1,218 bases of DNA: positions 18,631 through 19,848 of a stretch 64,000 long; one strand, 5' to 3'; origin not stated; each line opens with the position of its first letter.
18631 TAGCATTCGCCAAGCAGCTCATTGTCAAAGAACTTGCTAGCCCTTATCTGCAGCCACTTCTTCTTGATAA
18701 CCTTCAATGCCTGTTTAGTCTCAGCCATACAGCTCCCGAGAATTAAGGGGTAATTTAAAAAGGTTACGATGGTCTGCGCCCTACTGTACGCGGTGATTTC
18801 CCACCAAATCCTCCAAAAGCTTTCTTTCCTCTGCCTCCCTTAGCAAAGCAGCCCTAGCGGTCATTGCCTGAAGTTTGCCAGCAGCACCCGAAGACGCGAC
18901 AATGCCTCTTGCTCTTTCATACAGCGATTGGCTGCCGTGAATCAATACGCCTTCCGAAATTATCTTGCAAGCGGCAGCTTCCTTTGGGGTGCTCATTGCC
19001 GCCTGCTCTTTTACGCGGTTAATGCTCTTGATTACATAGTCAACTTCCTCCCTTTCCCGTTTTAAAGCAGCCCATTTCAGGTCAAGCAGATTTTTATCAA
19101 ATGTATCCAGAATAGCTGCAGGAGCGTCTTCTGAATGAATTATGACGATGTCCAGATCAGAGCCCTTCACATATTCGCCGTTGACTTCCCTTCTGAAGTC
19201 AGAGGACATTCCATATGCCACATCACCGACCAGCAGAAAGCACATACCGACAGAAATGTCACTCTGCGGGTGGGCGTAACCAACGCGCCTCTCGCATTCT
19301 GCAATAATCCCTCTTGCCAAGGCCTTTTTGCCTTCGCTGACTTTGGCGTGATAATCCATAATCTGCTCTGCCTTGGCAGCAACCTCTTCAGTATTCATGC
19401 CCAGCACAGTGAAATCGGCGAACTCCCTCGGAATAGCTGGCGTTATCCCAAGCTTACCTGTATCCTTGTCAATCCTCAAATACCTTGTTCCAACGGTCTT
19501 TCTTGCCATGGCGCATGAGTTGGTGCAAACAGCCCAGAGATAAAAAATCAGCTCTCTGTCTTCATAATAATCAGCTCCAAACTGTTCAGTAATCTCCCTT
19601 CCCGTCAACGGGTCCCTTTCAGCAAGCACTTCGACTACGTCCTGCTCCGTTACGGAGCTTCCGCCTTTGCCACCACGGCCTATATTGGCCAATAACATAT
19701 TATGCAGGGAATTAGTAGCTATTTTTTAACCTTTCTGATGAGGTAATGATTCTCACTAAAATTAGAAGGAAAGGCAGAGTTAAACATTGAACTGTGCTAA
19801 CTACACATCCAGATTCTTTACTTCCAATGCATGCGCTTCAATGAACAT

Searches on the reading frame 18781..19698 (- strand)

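Call 50: search_protein_families(library=pfam, max_evalue=0.01, proteins=[window:18781-19698:-])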
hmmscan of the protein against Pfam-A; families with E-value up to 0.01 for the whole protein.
window:18781-19698:- (305 aa): 1 family
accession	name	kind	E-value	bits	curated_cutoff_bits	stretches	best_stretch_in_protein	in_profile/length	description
PF01909.29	NTP_transf_2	-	0.00077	20.3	21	1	173-230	25-83/93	Nucleotidyltransferase domain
